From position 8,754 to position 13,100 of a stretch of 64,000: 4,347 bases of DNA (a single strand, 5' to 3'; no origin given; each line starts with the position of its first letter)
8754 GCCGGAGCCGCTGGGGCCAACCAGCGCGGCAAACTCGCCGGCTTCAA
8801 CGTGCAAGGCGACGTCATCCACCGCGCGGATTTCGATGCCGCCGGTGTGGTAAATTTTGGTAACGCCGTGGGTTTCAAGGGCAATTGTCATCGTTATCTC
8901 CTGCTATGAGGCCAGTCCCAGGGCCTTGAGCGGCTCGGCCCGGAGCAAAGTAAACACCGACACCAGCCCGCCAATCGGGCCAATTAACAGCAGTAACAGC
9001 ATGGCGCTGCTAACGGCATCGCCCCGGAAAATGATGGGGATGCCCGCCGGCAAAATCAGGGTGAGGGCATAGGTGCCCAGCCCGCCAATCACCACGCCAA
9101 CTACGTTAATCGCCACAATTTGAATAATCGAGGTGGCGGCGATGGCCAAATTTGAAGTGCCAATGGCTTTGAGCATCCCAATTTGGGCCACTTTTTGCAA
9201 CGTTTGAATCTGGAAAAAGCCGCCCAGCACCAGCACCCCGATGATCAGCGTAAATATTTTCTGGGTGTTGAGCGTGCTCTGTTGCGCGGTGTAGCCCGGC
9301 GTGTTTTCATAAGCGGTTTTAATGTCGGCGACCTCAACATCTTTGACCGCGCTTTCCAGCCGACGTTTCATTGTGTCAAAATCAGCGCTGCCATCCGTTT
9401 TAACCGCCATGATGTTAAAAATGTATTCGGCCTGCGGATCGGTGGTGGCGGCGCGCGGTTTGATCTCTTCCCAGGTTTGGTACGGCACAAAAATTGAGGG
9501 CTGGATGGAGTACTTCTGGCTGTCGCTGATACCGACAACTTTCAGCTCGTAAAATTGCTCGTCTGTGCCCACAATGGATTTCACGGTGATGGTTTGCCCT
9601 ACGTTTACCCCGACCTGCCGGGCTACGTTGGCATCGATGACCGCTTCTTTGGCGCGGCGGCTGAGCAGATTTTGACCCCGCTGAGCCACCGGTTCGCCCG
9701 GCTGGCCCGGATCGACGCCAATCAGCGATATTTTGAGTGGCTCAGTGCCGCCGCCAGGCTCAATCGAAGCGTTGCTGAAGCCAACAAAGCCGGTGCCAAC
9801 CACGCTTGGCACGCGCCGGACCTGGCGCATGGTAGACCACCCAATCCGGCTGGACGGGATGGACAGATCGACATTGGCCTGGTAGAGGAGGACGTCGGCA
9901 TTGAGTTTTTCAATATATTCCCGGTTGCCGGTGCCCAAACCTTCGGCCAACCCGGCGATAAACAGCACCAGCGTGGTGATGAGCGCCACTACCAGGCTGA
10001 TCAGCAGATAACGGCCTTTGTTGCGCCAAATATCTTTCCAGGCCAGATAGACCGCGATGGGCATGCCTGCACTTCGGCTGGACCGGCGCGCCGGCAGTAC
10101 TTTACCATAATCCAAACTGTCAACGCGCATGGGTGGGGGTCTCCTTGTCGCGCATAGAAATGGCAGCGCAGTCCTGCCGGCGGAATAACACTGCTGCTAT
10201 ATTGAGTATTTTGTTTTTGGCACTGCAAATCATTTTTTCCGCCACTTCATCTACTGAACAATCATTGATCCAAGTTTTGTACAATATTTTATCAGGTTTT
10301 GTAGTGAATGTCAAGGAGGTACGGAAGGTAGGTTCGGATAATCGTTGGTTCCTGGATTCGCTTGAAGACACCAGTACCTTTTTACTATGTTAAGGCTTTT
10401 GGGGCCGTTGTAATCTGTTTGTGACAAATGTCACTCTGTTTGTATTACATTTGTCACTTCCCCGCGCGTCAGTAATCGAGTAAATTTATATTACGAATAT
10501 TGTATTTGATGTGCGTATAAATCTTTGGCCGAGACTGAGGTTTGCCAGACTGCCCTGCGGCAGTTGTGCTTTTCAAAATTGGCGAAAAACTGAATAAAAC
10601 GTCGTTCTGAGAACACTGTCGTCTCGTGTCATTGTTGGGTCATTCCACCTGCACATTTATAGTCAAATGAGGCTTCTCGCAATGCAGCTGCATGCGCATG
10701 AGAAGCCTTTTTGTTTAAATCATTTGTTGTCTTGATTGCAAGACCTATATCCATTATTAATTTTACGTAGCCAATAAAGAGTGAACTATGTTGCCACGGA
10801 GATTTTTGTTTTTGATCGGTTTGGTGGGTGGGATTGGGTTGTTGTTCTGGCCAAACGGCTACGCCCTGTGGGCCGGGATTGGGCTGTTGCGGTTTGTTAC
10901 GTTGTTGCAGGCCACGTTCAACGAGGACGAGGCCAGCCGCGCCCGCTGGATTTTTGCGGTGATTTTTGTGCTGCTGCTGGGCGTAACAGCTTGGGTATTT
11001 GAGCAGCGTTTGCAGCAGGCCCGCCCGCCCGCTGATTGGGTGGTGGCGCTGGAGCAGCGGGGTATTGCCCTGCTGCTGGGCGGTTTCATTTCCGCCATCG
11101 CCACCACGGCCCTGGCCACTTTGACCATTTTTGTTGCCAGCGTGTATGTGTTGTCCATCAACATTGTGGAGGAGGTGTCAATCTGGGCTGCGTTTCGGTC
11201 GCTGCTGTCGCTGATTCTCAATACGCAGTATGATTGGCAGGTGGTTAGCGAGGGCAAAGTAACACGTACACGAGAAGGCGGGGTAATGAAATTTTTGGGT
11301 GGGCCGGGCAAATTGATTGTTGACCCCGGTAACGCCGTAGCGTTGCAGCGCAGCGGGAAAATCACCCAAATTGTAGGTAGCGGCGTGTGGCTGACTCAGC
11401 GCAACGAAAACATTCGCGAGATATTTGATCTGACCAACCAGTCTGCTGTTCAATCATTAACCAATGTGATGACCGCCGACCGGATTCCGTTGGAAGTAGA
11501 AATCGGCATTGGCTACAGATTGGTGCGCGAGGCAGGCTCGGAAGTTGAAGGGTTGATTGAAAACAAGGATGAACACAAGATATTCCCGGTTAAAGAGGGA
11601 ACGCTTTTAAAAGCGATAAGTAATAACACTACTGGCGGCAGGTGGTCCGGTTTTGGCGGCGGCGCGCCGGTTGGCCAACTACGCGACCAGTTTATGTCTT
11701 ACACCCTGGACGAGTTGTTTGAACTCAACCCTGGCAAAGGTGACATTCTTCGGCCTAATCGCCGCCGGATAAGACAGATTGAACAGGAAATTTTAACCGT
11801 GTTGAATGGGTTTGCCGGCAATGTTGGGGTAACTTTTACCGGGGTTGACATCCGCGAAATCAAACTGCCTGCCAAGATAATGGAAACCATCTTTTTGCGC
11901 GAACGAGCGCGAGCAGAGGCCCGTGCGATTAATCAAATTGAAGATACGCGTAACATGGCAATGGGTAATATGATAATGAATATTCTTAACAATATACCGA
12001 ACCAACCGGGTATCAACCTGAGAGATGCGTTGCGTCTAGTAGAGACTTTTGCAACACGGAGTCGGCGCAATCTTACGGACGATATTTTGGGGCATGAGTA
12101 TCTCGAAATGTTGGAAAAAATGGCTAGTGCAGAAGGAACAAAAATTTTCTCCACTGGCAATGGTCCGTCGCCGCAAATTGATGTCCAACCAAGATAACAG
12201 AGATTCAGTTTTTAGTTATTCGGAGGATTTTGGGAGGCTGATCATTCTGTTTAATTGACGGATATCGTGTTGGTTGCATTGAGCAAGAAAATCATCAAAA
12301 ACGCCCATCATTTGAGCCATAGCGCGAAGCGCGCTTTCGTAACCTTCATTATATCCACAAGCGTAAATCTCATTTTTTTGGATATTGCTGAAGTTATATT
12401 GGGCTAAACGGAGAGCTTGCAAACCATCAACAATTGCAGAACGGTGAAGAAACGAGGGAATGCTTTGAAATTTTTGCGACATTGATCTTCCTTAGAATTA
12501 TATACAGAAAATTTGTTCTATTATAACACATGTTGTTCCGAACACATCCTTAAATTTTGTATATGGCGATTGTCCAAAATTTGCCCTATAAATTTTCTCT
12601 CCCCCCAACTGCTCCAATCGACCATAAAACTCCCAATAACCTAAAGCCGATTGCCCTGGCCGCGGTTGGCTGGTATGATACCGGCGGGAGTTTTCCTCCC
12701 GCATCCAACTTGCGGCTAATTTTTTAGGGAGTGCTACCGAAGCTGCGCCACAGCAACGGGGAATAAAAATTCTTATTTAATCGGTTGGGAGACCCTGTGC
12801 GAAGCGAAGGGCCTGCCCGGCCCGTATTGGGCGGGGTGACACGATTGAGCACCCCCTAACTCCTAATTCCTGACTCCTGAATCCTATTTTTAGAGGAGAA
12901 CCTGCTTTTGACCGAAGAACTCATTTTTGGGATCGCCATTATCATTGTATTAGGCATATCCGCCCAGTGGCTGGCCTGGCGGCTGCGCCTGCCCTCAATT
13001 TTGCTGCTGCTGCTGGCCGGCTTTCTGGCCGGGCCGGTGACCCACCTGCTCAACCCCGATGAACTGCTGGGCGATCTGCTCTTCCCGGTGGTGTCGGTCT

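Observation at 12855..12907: CU-rich anti-SD-like leader element present twice in inverted orientation, bracketing a 6-kb gene block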

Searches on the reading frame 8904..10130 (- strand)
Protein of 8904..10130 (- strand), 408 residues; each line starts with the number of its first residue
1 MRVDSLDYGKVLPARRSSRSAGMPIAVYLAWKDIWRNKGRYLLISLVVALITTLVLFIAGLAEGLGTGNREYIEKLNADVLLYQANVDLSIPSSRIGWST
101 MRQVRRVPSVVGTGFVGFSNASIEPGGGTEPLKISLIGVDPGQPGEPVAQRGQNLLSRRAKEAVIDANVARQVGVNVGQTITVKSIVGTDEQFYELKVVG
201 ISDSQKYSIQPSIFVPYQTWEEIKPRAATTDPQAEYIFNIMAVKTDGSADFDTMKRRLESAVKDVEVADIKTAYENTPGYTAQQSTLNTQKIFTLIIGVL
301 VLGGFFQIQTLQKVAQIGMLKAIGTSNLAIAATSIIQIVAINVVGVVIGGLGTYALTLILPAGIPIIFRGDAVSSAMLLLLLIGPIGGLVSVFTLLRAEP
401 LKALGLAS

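Call 65: search_protein_families(library=pfam, proteins=[window:8904-10130:-])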
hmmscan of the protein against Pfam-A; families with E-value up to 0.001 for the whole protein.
window:8904-10130:- (408 aa): 2 families
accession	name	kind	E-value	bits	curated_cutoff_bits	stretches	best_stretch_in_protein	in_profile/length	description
PF12704.14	MacB_PCD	-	1.1e-12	49.1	27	1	43-260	3-206/207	MacB-like periplasmic core domain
PF02687.27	FtsX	-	1.1e-06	29.2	25.5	1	292-400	5-120/120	FtsX-like permease C-terminal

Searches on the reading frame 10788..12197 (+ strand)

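Call 65: search_protein_families(library=pfam, proteins=[window:10788-12197:+])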
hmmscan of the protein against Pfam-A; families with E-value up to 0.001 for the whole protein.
window:10788-12197:+ (469 aa): 1 family
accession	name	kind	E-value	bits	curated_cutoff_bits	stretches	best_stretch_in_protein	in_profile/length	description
PF01145.31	Band_7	-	5.1e-13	49.9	23.6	2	297-380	98-167/176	SPFH domain / Band 7 family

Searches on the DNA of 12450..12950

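Call 77: search_rna_families(source=window, start=12450, end=12950, threshold=evalue, max_evalue=1)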
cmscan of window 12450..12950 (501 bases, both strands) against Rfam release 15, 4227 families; matches with E-value up to 1: 0.
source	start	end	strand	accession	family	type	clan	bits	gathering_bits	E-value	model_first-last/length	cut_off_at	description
